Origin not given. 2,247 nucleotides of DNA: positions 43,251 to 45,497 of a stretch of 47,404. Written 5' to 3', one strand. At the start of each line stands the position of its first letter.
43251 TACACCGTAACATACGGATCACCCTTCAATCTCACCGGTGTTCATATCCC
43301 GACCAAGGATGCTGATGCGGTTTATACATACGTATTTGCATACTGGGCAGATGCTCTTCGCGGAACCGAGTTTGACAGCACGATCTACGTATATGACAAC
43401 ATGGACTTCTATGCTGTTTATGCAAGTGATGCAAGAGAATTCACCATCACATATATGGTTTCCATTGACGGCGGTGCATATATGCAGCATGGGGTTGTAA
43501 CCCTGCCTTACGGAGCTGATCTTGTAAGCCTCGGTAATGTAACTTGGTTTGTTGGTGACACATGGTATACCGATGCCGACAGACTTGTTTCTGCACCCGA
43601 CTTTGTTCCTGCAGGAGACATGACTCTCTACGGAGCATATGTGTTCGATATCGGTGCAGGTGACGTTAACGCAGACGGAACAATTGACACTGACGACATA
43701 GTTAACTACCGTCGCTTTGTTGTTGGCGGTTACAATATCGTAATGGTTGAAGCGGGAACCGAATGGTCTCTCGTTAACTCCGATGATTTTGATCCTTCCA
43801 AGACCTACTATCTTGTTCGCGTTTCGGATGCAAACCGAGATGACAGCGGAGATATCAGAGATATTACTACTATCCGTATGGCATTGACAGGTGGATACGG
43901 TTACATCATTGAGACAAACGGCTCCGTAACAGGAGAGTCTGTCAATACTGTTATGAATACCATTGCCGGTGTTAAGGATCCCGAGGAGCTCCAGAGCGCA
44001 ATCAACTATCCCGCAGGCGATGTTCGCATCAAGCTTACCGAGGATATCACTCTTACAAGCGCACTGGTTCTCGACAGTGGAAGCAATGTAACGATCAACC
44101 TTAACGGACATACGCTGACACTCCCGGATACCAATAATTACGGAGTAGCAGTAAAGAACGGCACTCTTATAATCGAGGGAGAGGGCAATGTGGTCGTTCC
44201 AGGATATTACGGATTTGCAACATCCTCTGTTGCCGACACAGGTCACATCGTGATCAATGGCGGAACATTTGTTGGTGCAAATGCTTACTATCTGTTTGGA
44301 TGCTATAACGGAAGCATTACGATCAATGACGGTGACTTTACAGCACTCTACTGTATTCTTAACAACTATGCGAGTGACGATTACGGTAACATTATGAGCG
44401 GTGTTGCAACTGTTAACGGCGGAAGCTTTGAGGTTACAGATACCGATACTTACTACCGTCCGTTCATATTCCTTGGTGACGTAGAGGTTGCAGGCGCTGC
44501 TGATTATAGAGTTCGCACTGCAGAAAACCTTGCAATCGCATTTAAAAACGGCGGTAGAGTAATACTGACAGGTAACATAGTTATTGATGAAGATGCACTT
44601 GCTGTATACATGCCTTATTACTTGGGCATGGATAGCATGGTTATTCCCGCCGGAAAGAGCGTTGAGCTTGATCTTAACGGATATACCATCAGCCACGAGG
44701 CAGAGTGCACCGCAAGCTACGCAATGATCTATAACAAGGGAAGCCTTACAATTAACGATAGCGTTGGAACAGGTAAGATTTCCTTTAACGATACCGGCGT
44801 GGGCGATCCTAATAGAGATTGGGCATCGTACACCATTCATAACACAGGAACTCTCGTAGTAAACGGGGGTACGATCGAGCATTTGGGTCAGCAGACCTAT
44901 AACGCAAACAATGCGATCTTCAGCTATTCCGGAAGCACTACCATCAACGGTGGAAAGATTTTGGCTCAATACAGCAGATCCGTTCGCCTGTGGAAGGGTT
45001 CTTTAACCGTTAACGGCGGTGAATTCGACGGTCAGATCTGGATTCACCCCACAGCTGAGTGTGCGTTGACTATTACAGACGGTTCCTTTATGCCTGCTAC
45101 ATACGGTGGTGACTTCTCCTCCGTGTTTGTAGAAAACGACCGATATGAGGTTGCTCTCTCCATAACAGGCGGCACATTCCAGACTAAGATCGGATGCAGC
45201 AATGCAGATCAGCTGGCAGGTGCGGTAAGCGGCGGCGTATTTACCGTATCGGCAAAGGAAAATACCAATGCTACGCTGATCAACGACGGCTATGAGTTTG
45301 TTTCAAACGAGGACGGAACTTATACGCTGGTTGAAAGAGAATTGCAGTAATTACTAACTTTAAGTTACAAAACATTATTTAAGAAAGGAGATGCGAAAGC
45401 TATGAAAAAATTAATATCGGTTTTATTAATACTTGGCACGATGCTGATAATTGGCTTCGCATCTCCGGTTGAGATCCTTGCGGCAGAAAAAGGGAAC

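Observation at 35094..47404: Operon-encoded, non-cellulosomal cohesin-dockerin assembly system built around a 3.4-kaa secreted adhesin-like protein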

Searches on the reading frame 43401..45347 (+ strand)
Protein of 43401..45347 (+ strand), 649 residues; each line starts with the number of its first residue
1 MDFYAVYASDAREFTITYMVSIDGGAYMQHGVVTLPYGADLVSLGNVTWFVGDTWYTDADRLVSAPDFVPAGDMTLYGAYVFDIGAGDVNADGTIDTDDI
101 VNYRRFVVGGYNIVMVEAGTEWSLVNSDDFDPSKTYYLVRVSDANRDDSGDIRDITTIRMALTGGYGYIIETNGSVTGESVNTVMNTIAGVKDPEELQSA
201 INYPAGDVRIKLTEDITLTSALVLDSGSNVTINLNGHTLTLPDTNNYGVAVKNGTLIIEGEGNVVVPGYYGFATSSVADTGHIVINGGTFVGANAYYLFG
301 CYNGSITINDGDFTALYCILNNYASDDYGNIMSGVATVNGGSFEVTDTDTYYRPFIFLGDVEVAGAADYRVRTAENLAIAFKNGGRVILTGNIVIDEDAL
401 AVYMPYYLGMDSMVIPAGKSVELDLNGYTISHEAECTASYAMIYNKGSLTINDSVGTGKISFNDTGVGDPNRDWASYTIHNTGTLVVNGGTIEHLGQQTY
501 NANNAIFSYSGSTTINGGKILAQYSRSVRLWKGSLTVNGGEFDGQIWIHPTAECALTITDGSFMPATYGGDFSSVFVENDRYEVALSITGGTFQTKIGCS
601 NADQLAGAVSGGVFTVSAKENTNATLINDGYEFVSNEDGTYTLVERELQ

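Call 28: search_solved_structures(query=window:43401-45347:+, max_evalue=10, show_alignments=2)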
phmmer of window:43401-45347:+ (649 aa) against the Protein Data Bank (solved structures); distinct sequences matched with E-value up to 10: 3.
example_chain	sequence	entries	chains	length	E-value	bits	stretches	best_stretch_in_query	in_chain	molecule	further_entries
3ul4_B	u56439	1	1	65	0.55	11.8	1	61-110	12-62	Cellulosome enzyme, dockerin type I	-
5lxv_B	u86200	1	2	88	1.2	10.7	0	86-110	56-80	Carbohydrate-binding protein WP_009985128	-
3lg4_A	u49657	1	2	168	1.4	10.5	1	475-590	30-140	Dihydrofolate reductase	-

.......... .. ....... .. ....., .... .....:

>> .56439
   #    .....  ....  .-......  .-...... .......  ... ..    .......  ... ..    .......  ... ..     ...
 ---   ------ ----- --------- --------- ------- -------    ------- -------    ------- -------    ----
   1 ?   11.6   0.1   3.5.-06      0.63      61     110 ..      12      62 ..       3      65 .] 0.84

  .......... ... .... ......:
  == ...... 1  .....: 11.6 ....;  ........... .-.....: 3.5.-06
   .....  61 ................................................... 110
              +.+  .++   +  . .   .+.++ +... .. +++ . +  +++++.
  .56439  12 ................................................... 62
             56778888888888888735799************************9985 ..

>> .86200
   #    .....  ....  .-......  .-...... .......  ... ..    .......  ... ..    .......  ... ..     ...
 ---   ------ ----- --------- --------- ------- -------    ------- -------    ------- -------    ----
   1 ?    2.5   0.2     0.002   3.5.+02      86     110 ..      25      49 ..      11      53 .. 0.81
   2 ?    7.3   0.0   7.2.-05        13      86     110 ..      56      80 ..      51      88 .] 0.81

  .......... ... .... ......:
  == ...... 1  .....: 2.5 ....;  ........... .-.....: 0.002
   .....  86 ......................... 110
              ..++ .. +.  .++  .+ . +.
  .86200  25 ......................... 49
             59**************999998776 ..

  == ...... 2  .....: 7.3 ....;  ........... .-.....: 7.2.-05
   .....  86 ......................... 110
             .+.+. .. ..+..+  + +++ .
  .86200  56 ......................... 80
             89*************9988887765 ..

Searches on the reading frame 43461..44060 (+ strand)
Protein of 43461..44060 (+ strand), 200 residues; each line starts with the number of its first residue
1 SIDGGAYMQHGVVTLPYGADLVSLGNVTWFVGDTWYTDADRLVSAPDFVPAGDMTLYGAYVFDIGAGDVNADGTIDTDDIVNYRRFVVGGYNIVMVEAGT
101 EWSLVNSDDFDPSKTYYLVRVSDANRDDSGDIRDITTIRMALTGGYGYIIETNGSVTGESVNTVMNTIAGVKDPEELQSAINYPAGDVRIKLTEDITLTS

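Call 48: predict_structure(alignment_id=A5)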
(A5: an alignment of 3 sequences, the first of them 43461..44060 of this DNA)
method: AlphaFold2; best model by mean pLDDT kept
length: 200 residues; sequences in the alignment: 3
mean_pLDDT: 35.0   pTM: 0.25
mean pLDDT of the five models: 35.0, 32.4, 29.4, 29.3, 28.5
residues with pLDDT >= 90: 0; 70-90: 0; 50-70: 1; < 50: 199
segments of 3 or more residues with pLDDT < 50: 1-48, 50-200
pLDDT, mean of each block of 10 residues (from residue 1): 25 39 31 35 45 38 31 36 27 29 32 39 34 27 32 37 45 46 43 29
secondary structure, 60 per line:
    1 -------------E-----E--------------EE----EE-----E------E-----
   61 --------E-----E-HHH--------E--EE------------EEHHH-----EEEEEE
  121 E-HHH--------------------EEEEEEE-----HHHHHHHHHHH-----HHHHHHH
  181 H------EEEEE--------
elements in order: E115-121 E146-152 H158-168 H174-181 E188-192

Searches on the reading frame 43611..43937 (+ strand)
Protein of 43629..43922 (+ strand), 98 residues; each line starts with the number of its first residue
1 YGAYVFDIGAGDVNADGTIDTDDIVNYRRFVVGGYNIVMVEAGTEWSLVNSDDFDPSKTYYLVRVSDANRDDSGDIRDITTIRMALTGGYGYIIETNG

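Call 10: search_protein_families(library=pfam, proteins=[window:43629-43922:+], max_evalue=10)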
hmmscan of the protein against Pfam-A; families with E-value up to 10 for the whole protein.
seq(98 aa): 1 family
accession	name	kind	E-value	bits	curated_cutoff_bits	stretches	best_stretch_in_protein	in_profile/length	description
PF00404.24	Dockerin_1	-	0.35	11.6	22.9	1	10-84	1-54/57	Dockerin type I domain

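Call 41: search_solved_structures(query=A4, max_evalue=10, show_alignments=3)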
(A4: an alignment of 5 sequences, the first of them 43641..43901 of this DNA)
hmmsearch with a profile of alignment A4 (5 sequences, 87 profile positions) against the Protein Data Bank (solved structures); distinct sequences matched with E-value up to 10: 24.
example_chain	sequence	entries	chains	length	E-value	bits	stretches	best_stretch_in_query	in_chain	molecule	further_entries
4fl4_A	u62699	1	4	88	0.00024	24.6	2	6-29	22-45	Glycoside hydrolase family 9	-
1daq_A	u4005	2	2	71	0.00036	24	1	7-28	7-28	ENDOGLUCANASE SS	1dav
2mte_A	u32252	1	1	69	0.00044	23.7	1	7-29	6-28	Cellulose 1,4-beta-cellobiosidase (reducing end) CelS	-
6kge_D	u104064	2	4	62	0.006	20.1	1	7-29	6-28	And cellulose-binding endoglucanase family 9 CelL ortholog dockerin domain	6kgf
6kgc_B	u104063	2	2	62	0.0087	19.6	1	7-29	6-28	And cellulose-binding endoglucanase family 9 CelL ortholog dockerin domain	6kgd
3ul4_B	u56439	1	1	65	0.01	19.3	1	1-30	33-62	Cellulosome enzyme, dockerin type I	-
4dh2_B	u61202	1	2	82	0.012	19.2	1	6-28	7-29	Dockerin type 1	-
5nrm_B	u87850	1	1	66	0.013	19.1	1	3-29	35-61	DocCel5: Type I dockerin repeat domain from A. cellulolyticus family 5 endoglucanase WP_01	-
4cj0_A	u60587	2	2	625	0.013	19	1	6-29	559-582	ENDOGLUCANASE D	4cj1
5nrk_B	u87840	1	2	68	0.014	19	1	3-29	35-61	DocCel5: Type I dockerin repeat domain from A. cellulolyticus family 5 endoglucanase WP_01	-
1clc_A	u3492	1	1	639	0.014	18.9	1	6-29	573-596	ENDOGLUCANASE CELD; EC: 3.2.1.4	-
6kg9_A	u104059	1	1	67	0.035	17.7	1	6-29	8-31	And cellulose-binding endoglucanase family 9 CelL ortholog dockerin domain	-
2ccl_B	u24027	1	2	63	0.042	17.4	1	7-29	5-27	ENDO-1,4-BETA-XYLANASE Y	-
1ohz_B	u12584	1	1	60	0.058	17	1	7-29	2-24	ENDO-1,4-BETA-XYLANASE Y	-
2vn6_B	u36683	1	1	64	0.062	16.9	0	5-29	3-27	ENDOGLUCANASE A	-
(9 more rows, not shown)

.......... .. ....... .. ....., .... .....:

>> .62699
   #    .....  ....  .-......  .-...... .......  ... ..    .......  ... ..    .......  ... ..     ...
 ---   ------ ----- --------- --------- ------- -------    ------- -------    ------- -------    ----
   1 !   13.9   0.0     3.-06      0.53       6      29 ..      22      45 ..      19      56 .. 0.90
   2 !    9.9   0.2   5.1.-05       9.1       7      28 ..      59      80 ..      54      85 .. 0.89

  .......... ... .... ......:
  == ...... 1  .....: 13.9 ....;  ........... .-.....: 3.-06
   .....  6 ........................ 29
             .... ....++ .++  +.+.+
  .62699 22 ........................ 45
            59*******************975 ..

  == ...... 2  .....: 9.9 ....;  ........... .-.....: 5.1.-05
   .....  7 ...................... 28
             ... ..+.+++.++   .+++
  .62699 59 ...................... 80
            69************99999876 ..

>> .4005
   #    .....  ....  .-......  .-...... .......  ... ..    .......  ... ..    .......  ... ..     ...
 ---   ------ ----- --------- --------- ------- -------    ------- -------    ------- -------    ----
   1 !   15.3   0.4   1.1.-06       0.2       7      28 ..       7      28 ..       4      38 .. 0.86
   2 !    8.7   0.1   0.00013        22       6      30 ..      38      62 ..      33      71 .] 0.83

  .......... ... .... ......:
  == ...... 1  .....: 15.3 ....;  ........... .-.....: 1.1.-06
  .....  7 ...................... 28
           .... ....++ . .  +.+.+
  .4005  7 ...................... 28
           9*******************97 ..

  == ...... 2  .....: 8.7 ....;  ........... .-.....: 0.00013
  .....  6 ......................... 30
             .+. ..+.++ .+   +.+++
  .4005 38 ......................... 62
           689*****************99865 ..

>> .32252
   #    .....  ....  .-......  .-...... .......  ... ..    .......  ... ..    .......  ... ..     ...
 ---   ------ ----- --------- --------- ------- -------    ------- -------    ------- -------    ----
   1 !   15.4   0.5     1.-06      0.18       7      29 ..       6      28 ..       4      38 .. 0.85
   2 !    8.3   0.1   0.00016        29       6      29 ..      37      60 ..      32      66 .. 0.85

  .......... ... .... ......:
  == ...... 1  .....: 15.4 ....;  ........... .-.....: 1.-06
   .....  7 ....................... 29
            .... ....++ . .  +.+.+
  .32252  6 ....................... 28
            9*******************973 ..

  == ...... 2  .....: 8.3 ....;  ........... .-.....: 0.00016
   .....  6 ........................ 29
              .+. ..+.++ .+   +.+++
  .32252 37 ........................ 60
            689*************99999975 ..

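Call 49: find_related_loci(query=A4, collection=metagenome_contigs, flank=6000)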
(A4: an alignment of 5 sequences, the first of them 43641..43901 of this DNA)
Query A4 (87 aa) in metagenome_contigs; peptide patterns used: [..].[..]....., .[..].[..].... (x = any residue, [..] = any of these).
417 stretches matched a pattern, but none encodes a relative of the query by tblastn (E <= 1e-3).

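Call 76: predict_structure(alignment_id=A6)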
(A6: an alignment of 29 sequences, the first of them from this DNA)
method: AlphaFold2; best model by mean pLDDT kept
length: 109 residues; sequences in the alignment: 29
mean_pLDDT: 49.7   pTM: 0.32
mean pLDDT of the five models: 49.7, 48.3, 47.0, 46.2, 42.5
residues with pLDDT >= 90: 0; 70-90: 14; 50-70: 40; < 50: 55
segments of 3 or more residues with pLDDT < 50: 1-16, 70-74, 80-109
pLDDT, mean of each block of 10 residues (from residue 1): 30 44 62 55 62 78 65 49 37 30 35
secondary structure, 60 per line:
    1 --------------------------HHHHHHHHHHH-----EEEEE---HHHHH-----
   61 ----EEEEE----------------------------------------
elements in order: H27-37 E43-47 H51-55 E65-69

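Call 78: search_solved_structures(query=A6, max_evalue=10, show_alignments=2)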
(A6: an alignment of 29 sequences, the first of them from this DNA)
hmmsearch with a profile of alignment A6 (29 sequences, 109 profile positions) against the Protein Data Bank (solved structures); distinct sequences matched with E-value up to 10: 28.
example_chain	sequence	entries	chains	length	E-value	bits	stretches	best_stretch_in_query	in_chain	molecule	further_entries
5nrk_B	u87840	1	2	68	1.6e-05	28.2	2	17-40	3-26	DocCel5: Type I dockerin repeat domain from A. cellulolyticus family 5 endoglucanase WP_01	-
5nrm_B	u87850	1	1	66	2.1e-05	27.8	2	13-39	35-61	DocCel5: Type I dockerin repeat domain from A. cellulolyticus family 5 endoglucanase WP_01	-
4fl4_A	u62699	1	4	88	9.8e-05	25.7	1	16-38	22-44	Glycoside hydrolase family 9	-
3ul4_B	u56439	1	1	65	0.0002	24.6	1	10-39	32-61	Cellulosome enzyme, dockerin type I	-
4uyp_B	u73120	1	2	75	0.00027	24.3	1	10-49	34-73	Cellulosomal scaffoldin adaptor protein B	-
4uyq_B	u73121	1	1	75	0.00029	24.2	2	17-42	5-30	Cellulosomal scaffoldin adaptor protein B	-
2ccl_B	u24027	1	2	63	0.0031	20.8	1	16-38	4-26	ENDO-1,4-BETA-XYLANASE Y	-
6kge_D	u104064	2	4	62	0.0033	20.8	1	16-39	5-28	And cellulose-binding endoglucanase family 9 CelL ortholog dockerin domain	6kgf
1daq_A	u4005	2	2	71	0.0034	20.7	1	17-38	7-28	ENDOGLUCANASE SS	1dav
2mte_A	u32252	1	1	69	0.0036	20.6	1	17-70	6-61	Cellulose 1,4-beta-cellobiosidase (reducing end) CelS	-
5lxv_B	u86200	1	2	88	0.0039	20.5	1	16-39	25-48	Carbohydrate-binding protein WP_009985128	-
4dh2_B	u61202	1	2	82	0.0046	20.3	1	16-38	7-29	Dockerin type 1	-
4cj0_A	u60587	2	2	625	0.005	20.2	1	13-38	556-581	ENDOGLUCANASE D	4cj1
6kgc_B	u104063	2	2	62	0.0052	20.1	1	16-39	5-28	And cellulose-binding endoglucanase family 9 CelL ortholog dockerin domain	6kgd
1clc_A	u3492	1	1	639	0.0053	20.1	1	13-38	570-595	ENDOGLUCANASE CELD; EC: 3.2.1.4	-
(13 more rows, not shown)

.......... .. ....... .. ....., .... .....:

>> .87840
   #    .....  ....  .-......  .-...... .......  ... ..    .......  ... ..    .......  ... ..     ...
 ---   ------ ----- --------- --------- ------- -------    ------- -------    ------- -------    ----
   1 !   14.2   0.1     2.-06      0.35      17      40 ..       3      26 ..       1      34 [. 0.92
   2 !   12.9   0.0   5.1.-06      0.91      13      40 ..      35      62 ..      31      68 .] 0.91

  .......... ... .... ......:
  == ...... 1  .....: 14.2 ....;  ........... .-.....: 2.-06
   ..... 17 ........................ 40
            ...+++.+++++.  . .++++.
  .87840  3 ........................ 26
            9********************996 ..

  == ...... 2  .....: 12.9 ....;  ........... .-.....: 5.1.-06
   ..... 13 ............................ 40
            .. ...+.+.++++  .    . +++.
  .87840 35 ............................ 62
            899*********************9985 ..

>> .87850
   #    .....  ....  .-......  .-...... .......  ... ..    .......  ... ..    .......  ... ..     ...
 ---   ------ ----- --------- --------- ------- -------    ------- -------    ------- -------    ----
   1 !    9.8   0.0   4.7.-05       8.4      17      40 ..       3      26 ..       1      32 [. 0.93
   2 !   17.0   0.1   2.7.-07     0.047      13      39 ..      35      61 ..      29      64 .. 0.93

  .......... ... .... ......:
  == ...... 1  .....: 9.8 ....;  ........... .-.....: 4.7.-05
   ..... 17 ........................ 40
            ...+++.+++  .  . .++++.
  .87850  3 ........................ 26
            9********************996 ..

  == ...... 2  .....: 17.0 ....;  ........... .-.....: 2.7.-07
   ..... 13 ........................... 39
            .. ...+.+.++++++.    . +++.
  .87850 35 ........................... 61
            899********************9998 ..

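Call 80: fold_search(model_id=the predicted structure, library=pdb)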
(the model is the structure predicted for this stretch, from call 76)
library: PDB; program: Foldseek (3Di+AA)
matches with E <= 10: 31; with E <= 0.001: 0
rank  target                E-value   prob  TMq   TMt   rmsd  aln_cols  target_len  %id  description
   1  2xw7_A                3.7e+00  0.08  0.22  0.15   5.9        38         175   16  Structure of Mycobacterium smegmatis putative reductase MS0308 (released 2010-12-01)
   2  7oya_R2               5.0e+00  0.02  0.19  0.17  11.9        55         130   16  Cryo-EM structure of the 1 hpf zebrafish embryo 80S ribosome (released 2022-07-13)
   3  1ywf                  5.4e+00  0.02  0.18  0.10   9.4        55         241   13  Crystal Structure of Mycobacterium Tuberculosis Protein Tyrosine Phosphatase PtpB (released 2005-11-22)
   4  8egl_C                6.3e+00  0.01  0.15  0.10  11.9        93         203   14  Crystal Structure of Guanylate kinase from Pseudomonas aeruginosa PAO1 in complex with GMP and ADP (released 2022-09-28)
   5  3tbk                  6.8e+00  0.04  0.22  0.06   4.3        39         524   26  Mouse RIG-I ATPase Domain (released 2011-10-26)
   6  8egl_L                6.8e+00  0.02  0.13  0.09   5.3        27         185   22  Crystal Structure of Guanylate kinase from Pseudomonas aeruginosa PAO1 in complex with GMP and ADP (released 2022-09-28)
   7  3j95_C                6.8e+00  0.01  0.13  0.05   8.1        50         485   12  Structure of ADP-bound N-ethylmaleimide sensitive factor determined by single particle cryoelectron microscopy (released 2015-01-28)
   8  9q2a_D                6.8e+00  0.00  0.09  0.05  10.7        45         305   16  BCDX2-CX3-RAD51-RAD51-ssDNA supercomplex (released 2026-03-04)
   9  7nhk_I                7.3e+00  0.03  0.19  0.11   8.1        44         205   11  LsaA, an antibiotic resistance ABCF, in complex with 70S ribosome from Enterococcus faecalis (released 2021-05-05)
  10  1dz3                  7.3e+00  0.02  0.14  0.13   7.4        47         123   13  DOMAIN-SWAPPING IN THE SPORULATION RESPONSE REGULATOR SPO0A (released 2000-04-10)
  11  6y2l_SR               7.9e+00  0.01  0.20  0.17  11.6        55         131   14  Structure of human ribosome in POST state (released 2020-04-15)
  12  8yd1_A                7.9e+00  0.01  0.20  0.05  12.2        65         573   14  CryoEM structure of M. tuberculosis ClpC1P1P2 complex bound to bortezomib, conformation 1 (released 2025-03-19)
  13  7u5f_C                7.9e+00  0.01  0.14  0.09   9.7        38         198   26  Crystal structure of guanylate kinase from Pseudomonas aeruginosa PAO1 in complex with GMP (released 2022-03-09)
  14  3h05_A                8.5e+00  0.02  0.19  0.15   7.6        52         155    6  The Crystal Structure of a Putative Nicotinate-nucleotide Adenylyltransferase from Vibrio parahaemolyticus (released 2009-04-21)
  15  1mzv                  8.5e+00  0.02  0.19  0.11   8.9        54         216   17  Crystal Structure of Adenine Phosphoribosyltransferase (APRT) From Leishmania tarentolae (released 2003-10-28)
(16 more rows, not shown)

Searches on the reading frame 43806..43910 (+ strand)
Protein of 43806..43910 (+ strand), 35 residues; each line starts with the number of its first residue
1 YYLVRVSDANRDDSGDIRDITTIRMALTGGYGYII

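Call 81: search_solved_structures(query=A7, max_evalue=10, show_alignments=2)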
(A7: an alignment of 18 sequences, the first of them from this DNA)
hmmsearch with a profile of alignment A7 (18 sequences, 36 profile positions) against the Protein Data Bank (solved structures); distinct sequences matched with E-value up to 10: 2.
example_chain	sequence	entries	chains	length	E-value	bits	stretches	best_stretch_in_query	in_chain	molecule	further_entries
1x3u_A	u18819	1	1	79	0.1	15.5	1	24-33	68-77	Transcriptional regulatory protein fixJ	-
5nrm_B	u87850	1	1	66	0.38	13.7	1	8-30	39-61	DocCel5: Type I dockerin repeat domain from A. cellulolyticus family 5 endoglucanase WP_01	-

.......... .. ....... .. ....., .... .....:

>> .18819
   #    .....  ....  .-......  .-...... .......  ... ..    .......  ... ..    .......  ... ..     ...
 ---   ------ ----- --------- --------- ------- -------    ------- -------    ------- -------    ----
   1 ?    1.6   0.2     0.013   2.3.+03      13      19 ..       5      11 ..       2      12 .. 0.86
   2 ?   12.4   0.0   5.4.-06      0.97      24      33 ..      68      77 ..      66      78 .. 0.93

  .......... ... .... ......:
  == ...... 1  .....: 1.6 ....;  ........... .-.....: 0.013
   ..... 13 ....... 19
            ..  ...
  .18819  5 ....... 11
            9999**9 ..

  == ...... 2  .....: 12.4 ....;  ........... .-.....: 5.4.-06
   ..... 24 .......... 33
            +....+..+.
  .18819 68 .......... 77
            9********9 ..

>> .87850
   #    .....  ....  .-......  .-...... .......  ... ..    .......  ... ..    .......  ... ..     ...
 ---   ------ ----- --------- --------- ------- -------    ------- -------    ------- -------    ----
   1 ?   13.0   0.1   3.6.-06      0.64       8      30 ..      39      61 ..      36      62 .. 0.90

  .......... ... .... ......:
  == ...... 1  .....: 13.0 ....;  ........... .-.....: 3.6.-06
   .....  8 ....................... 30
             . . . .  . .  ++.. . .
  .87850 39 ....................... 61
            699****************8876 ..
